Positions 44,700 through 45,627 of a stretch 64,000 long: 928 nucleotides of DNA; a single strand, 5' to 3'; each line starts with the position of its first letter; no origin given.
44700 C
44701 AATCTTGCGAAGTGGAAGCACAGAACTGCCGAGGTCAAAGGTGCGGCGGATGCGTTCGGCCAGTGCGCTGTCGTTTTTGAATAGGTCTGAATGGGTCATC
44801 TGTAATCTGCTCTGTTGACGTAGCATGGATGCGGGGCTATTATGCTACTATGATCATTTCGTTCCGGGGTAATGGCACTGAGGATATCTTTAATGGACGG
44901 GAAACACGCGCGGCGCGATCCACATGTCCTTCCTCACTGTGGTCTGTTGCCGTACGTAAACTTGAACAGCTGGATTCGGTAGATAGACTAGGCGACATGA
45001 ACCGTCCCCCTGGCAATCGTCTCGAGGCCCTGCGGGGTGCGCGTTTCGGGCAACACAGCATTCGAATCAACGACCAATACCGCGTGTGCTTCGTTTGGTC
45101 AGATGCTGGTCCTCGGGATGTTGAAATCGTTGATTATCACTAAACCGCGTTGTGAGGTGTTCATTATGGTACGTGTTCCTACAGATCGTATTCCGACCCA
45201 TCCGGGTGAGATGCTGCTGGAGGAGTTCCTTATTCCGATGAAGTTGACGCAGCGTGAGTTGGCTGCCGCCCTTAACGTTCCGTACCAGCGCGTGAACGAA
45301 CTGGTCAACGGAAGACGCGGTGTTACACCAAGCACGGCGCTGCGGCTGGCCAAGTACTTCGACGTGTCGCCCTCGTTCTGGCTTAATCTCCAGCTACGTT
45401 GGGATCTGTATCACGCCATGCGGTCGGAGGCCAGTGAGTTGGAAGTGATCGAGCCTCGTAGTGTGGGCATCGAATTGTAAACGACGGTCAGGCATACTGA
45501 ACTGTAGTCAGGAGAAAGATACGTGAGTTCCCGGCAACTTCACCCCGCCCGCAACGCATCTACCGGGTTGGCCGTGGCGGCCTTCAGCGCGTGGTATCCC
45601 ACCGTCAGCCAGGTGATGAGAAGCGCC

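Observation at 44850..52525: HigBA duplication with selective decay of one toxin copy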

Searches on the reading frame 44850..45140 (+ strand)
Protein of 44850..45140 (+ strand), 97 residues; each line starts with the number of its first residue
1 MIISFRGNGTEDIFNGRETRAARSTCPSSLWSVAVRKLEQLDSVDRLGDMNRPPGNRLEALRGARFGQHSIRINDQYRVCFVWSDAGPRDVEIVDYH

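Call 6: search_protein_families(library=pfam, proteins=[window:44850-45140:+], max_evalue=0.01)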
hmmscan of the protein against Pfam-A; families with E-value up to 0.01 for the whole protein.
window:44850-45140:+ (97 aa): 1 family
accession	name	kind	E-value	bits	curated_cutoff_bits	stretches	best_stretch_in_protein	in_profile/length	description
PF05015.19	HigB-like_toxin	-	1.7e-13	51.3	27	1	22-97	17-91/91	RelE-like toxin of type II toxin-antitoxin system HigB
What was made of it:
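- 44850..45143 (+): higB1, an intact 97-aa HigB/RelE-type toxin gene. PF05015 E=1.7e-13, profile 17-91/91 (call 6).
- On HigBA type II toxin-antitoxin module: Locus 1 only: HigB1 E=1.7e-13, 51.3 bits against a 27-bit cut-off, profile 17-91/91 (call 6).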

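Call 7: search_protein_families(library=ncbifam, proteins=[window:44850-45140:+], max_evalue=0.01)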
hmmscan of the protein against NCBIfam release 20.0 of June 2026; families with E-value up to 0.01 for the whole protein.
window:44850-45140:+ (97 aa): 0 families

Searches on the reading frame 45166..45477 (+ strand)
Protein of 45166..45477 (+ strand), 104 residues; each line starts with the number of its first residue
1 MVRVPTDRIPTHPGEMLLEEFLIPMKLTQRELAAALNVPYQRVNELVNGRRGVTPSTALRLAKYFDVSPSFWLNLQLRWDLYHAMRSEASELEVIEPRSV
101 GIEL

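Call 6: search_protein_families(library=pfam, proteins=[window:45166-45477:+], max_evalue=0.01)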
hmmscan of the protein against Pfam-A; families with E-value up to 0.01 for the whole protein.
window:45166-45477:+ (104 aa): 4 families
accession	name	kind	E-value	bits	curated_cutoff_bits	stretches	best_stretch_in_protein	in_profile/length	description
PF01381.28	HTH_3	-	2.4e-12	47.1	23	1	19-71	2-54/55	Helix-turn-helix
PF13443.12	HTH_26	-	3.4e-06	27.7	22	1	18-70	2-55/63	Cro/C1-type HTH DNA-binding domain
PF13560.12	HTH_31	-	8.3e-06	26.5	27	1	27-69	15-58/64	Helix-turn-helix domain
PF15943.11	YdaS_toxin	-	0.0032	17.7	30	1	29-61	11-43/65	Bacterial toxin YdaS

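Call 7: search_protein_families(library=ncbifam, proteins=[window:45166-45477:+], max_evalue=0.01)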
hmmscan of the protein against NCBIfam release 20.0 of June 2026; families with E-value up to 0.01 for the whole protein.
window:45166-45477:+ (104 aa): 1 family
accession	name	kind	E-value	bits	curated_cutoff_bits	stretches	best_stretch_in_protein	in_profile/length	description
TIGR02607.1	antidote_HigA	equivalog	4.1e-31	106.7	47.7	1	8-86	2-80/81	HigA family addiction module antitoxin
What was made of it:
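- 45166..45480 (+): higA1, an intact 104-aa HTH-XRE antitoxin gene. TIGR02607 E=4.1e-31 (call 7); PF01381 (call 6)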
